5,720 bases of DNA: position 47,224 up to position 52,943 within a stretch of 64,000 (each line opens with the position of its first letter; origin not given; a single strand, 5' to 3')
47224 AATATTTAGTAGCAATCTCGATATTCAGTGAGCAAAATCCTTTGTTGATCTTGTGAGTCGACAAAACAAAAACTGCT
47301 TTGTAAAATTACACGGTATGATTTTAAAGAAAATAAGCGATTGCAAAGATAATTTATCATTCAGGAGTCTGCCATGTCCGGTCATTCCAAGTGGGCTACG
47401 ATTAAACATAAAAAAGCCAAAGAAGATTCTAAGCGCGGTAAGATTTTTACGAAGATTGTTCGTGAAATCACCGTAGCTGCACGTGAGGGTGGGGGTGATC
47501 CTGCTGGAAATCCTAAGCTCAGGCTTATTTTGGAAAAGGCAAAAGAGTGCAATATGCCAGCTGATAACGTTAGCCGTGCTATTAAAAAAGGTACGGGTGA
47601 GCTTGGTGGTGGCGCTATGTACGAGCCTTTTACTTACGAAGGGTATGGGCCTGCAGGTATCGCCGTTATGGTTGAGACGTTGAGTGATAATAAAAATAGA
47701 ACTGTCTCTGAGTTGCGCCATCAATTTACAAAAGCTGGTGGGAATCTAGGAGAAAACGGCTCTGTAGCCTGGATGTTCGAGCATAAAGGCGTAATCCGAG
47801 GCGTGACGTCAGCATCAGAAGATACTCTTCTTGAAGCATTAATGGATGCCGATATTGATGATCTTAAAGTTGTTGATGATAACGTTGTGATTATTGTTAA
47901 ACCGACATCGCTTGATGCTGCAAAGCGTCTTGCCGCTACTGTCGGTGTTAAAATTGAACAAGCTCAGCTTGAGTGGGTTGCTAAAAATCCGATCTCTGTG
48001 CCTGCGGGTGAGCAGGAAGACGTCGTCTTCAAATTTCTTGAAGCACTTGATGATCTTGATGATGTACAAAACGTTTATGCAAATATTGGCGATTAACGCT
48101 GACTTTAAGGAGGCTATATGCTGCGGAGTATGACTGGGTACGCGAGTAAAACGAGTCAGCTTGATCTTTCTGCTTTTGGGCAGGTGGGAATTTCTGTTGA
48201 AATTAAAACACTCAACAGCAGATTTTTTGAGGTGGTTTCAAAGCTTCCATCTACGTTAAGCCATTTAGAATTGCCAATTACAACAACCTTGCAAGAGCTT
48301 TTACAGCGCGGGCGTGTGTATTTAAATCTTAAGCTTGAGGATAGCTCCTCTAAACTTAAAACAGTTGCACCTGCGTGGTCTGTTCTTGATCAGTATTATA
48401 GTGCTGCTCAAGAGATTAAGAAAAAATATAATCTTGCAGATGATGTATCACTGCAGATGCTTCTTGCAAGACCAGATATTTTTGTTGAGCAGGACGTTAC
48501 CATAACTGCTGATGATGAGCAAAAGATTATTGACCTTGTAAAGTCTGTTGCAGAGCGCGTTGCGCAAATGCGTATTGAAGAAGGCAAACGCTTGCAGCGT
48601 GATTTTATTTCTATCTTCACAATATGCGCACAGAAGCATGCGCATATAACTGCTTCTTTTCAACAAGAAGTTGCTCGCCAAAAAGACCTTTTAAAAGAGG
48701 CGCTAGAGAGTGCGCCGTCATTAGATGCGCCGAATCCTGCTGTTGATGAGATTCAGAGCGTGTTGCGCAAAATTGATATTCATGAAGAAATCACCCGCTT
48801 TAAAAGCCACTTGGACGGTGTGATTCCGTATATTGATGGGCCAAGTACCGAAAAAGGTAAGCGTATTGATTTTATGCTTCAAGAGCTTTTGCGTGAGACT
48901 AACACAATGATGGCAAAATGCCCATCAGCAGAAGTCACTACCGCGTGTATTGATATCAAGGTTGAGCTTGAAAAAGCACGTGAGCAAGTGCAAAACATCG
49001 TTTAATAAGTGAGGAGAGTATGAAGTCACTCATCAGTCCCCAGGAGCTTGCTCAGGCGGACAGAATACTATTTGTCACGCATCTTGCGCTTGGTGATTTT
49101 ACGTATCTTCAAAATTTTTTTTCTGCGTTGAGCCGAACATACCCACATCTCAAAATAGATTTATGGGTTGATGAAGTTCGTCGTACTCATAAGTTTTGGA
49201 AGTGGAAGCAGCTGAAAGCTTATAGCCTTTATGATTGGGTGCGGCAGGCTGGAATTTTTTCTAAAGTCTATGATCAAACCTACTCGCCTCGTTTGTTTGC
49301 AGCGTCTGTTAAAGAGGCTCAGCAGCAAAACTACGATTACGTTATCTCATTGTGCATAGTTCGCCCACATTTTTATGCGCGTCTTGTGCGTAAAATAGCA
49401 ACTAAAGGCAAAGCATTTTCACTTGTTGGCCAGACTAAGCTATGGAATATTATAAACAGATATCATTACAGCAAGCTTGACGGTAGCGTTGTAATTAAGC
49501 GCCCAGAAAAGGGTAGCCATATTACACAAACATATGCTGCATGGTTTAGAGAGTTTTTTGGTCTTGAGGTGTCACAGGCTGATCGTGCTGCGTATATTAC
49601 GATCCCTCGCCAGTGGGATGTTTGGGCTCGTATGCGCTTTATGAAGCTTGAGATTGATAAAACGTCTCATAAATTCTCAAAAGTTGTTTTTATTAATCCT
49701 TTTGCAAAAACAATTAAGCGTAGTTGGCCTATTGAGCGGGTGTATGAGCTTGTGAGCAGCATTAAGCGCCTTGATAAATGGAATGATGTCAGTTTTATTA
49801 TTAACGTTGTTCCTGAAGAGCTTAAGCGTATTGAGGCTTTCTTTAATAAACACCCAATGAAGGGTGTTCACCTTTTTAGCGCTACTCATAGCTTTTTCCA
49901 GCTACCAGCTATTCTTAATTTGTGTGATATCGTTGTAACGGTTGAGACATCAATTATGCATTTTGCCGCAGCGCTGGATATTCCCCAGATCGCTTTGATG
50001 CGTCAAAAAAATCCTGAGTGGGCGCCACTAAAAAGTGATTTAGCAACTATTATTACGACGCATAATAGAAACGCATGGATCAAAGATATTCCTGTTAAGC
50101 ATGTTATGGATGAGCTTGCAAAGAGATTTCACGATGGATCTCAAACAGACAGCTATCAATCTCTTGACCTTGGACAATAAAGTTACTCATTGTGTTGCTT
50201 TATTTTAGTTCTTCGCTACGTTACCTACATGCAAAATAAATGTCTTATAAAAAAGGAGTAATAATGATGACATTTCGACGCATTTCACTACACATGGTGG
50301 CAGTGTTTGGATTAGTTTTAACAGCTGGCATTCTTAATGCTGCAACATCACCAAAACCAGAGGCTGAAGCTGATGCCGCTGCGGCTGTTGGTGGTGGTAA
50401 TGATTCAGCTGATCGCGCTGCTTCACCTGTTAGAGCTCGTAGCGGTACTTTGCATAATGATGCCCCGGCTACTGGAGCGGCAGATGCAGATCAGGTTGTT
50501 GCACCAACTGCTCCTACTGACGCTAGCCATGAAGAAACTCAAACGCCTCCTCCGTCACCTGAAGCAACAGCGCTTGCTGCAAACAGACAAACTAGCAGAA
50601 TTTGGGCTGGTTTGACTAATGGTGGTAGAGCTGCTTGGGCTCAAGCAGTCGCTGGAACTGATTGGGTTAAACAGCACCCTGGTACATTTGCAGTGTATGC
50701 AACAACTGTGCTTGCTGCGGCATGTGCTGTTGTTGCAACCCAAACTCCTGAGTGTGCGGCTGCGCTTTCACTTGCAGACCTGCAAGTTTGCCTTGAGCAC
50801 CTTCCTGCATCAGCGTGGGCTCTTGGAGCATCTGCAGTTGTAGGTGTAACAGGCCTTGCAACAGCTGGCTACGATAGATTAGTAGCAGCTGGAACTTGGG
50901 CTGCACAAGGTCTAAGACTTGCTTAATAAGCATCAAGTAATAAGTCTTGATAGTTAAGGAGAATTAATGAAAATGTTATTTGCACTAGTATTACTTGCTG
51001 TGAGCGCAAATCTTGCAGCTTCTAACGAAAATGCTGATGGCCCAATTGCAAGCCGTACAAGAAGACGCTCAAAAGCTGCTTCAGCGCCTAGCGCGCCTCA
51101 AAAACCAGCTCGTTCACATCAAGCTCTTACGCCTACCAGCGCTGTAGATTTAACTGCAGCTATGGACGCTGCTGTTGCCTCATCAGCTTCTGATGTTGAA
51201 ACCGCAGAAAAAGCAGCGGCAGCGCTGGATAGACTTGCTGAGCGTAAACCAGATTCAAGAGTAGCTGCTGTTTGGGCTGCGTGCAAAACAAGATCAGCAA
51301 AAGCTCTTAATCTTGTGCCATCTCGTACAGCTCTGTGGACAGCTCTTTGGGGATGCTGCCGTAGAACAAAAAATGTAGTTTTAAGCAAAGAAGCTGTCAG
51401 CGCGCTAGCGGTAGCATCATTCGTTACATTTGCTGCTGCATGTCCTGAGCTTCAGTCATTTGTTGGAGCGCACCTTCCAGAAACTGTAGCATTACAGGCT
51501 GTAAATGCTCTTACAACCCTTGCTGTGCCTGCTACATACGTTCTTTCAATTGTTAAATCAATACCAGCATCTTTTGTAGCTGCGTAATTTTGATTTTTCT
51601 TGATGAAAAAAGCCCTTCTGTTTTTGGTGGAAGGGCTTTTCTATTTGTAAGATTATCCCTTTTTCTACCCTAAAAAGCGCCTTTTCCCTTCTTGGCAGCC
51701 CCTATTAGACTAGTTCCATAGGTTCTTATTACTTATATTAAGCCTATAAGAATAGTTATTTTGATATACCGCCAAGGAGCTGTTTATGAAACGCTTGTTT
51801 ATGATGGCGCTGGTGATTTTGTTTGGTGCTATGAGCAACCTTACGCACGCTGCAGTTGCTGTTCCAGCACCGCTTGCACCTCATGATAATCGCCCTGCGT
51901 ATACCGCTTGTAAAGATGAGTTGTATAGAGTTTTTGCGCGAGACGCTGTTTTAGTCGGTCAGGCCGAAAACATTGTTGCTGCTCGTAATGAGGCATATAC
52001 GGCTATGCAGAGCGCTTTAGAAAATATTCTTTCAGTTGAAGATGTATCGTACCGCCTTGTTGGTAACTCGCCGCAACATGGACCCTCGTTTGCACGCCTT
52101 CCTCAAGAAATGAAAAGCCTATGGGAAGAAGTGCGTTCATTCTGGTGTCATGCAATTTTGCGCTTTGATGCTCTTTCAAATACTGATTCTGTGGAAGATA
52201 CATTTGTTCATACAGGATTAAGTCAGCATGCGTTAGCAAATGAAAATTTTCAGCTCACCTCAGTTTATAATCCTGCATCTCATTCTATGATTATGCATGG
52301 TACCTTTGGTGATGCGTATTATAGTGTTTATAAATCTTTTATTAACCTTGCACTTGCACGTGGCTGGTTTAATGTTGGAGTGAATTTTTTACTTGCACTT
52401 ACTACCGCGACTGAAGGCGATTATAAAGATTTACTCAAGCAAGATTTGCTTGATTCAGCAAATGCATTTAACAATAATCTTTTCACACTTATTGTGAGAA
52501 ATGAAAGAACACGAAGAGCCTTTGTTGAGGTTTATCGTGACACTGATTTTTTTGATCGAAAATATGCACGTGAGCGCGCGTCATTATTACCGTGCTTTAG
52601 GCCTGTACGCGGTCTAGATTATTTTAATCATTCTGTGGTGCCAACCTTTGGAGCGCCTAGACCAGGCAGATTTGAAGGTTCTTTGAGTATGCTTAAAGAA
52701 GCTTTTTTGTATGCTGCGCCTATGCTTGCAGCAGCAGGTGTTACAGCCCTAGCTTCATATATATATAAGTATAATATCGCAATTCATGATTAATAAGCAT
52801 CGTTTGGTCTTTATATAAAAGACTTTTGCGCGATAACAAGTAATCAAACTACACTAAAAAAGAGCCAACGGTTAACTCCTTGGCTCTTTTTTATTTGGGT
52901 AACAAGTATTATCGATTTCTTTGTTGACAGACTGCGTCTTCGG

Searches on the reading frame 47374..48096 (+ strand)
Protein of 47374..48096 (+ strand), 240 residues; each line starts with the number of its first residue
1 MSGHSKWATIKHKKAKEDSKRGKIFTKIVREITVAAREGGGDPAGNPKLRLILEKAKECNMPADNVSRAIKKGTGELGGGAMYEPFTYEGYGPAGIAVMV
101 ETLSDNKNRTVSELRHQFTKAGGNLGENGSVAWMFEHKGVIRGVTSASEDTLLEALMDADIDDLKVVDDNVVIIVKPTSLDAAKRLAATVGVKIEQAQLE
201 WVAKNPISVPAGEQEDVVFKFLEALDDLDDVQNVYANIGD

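Call 3: search_protein_families(library=pfam, proteins=[window:47374-48096:+], max_evalue=1)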
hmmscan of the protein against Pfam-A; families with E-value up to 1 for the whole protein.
window:47374-48096:+ (240 aa): 2 families
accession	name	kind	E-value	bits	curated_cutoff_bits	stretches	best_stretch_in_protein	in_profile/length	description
PF01709.26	Transcrip_reg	-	9.1e-52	175.4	27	1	83-238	1-160/160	TACO1/YebC second and third domain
PF20772.2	TACO1_YebC_N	-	1.1e-34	119.2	36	1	5-76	1-73/73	TACO1/YebC protein N-terminal domain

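Call 4: search_protein_families(library=ncbifam, proteins=[window:47374-48096:+], max_evalue=1)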
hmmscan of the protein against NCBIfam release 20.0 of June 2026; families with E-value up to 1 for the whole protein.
window:47374-48096:+ (240 aa): 3 families
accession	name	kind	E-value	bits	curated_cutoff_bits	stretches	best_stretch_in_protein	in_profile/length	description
NF001030.0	PRK00110.1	equivalog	6.3e-93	310.9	243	1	1-238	1-234/245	YebC/PmpR family DNA-binding transcriptional regulator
TIGR01033.1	TIGR01033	subfamily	7.4e-90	300.9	208.75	1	1-238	1-237/238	YebC/PmpR family DNA-binding transcriptional regulator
NF009044.0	PRK12378.1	subfamily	2.4e-80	269.7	196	1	6-238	4-236/239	YebC/PmpR family DNA-binding transcriptional regulator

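Call 8: find_related_loci(query=window:47374-48096:+, collection=genome_contigs, flank=10000)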
Query window:47374-48096:+ (240 aa) in genome_contigs; peptide patterns used: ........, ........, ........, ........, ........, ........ (x = any residue, [..] = any of these).
528 stretches matched a pattern; 453 encode a relative of the query (tblastn E <= 1e-3); the best 80 are kept; 80 distinct loci.
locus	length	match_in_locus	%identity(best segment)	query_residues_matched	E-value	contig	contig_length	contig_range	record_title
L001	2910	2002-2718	75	1-239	6e-125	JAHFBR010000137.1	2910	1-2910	MAG: bacterium isolate nzgw202 NODE_62059_length_2911_cov_2.885305, whole genome shotgun sequence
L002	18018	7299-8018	70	1-240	3e-116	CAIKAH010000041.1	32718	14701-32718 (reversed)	uncultured bacterium isolate LaPlata_bin-3921 genome assembly, contig: bin-3921:41/57, whole genome shotgun sequence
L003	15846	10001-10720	69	1-240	3e-112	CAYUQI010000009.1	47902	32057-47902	MAG TPA_asm: uncultured Pseudomonadota bacterium isolate SRP278314_co1_354 genome assembly, contig: NODE_950_length_4790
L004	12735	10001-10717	68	1-240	3e-108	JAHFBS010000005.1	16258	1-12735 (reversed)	MAG: bacterium isolate nzgw203 NODE_6900_length_16259_cov_2.560292, whole genome shotgun sequence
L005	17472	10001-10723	67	1-240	9e-108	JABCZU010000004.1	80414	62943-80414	MAG: Candidatus Dependentiae bacterium isolate BWOrgControl_Nextera66_MAG2 3300020618.a:Ga0206858_1008, whole genome sho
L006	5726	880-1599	66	1-240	8e-108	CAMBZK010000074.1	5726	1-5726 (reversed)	MAG: candidate division TM6 bacterium UASB124 isolate LH-02apr19-240 genome assembly, contig: LH-02apr19-C36098, whole g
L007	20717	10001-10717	67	1-240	3e-105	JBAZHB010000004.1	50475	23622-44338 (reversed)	MAG: Candidatus Babeliales bacterium isolate SO_2017_LW3_6 NODE_1441_length_50475_cov_1.627513_LW162_2017, whole genome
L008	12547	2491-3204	67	1-239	3e-104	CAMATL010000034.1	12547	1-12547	MAG: candidate division TM6 bacterium GW2011_GWF2_37_49 isolate LH-02apr19-206 genome assembly, contig: LH-02apr19-C1142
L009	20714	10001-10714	64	1-238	3e-102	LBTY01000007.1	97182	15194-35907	MAG: candidate division TM6 bacterium GW2011_GWF2_38_10 US69_C0007, whole genome shotgun sequence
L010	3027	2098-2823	66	1-238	1e-104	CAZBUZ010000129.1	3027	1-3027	MAG TPA_asm: uncultured Pseudomonadota bacterium isolate SRP239243_co1_192 genome assembly, contig: NODE_57296_length_30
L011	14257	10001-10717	64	1-239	5e-101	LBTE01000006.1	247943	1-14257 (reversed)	MAG: candidate division TM6 bacterium GW2011_GWF2_37_49 US49_C0006, whole genome shotgun sequence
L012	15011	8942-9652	63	1-238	2e-98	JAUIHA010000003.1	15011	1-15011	MAG: bacterium isolate Co_bin.190 NODE_22100_length_15011_cov_0.686778, whole genome shotgun sequence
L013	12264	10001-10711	64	1-238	2e-98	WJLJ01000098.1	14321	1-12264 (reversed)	MAG: Candidatus Dependentiae bacterium isolate Bin_169 k141_4825648, whole genome shotgun sequence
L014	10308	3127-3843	66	1-240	2e-98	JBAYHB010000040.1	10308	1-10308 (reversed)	MAG: Candidatus Babeliales bacterium isolate SO_2016_GW1_139 scaffold11848_OW334_2016, whole genome shotgun sequence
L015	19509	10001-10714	62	1-238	1e-98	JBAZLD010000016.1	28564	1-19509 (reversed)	MAG: Candidatus Babeliales bacterium isolate SO_2017_LW4_16 scaffold_3513_c1_LW137-91_2017, whole genome shotgun sequenc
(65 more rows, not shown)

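Call 42: search_protein_families(library=pfam, alignment_id=A2, max_evalue=0.001)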
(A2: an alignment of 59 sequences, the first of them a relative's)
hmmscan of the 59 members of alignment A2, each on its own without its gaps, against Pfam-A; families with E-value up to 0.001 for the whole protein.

A. member 1, L001:250-1839:- (529 aa): 2 families
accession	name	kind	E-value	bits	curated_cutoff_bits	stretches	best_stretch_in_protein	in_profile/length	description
PF01735.24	PLA2_B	-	1.7e-28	99.8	23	1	102-414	1-348/491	Lysophospholipase catalytic domain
PF01734.28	Patatin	-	0.00029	21.5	27.7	0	104-170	1-68/191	Patatin-like phospholipase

B. families by the number of members that match (of 59 scanned): 30 families (the first 25 are shown)
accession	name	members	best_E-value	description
PF01735.24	PLA2_B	7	1.4e-30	Lysophospholipase catalytic domain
PF00474.23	SSF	6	4.1e-34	Sodium:solute symporter family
PF01828.24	Peptidase_A4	3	2.3e-35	Peptidase A4 family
PF10988.14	DUF2807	3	2.9e-16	Putative auto-transporter adhesin, head GIN domain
PF13365.12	Trypsin_2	2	7.6e-27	Trypsin-like peptidase domain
PF00089.32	Trypsin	2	7.9e-14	Trypsin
PF13180.12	PDZ_2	2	2.5e-08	PDZ domain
PF17815.7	PDZ_3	2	1.1e-07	PDZ domain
PF00595.29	PDZ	2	1.6e-06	PDZ domain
PF17820.7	PDZ_6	2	1e-05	PDZ domain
PF03571.21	Peptidase_M49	1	8.5e-30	Peptidase family M49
PF18924.5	DUF5674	1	3.3e-29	Protein of unknown function (DUF5674)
PF00481.26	PP2C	1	1.2e-26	Protein phosphatase 2C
PF00230.25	MIP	1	1.2e-26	Major intrinsic protein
PF00149.33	Metallophos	1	5.1e-16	Calcineurin-like phosphoesterase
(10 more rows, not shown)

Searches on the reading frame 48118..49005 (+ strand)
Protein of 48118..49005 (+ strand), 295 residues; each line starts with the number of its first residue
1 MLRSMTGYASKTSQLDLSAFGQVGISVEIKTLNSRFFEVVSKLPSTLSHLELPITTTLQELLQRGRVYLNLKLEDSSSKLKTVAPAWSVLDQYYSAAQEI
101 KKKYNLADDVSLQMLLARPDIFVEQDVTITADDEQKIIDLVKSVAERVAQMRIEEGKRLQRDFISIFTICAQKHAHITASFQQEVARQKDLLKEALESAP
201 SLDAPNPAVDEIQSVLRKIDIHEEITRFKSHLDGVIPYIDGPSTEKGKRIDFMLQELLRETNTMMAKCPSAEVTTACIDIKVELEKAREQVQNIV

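Call 3: search_protein_families(library=pfam, proteins=[window:48118-49005:+], max_evalue=1)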
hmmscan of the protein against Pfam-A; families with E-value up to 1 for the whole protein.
window:48118-49005:+ (295 aa): 4 families
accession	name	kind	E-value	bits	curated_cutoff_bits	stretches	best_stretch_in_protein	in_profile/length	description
PF03755.18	YicC-like_N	-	4.5e-33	115.3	25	1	2-160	1-155/156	Endoribonuclease YicC-like, N-terminal region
PF08340.16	YicC-like_C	-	2.9e-27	95.6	27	1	186-294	14-119/120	Endoribonuclease YicC-like, C-terminal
PF21274.3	Rng_hyd_C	-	0.012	16.3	27.5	1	50-123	11-83/107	Aromatic-ring hydroxylase, C-terminal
PF18915.5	DUF5667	-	0.2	12.5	27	0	245-292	28-75/99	Domain of unknown function (DUF5667)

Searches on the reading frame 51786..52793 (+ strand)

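Call 52: search_protein_families(library=pfam, proteins=[window:51786-52793:+], max_evalue=10)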
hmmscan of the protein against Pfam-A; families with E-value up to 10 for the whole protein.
window:51786-52793:+ (335 aa): 1 family
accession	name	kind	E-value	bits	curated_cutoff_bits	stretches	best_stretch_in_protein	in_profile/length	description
PF04622.18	ERG2_Sigma1R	-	0.14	12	21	1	149-223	127-198/210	ERG2 and Sigma1 receptor like protein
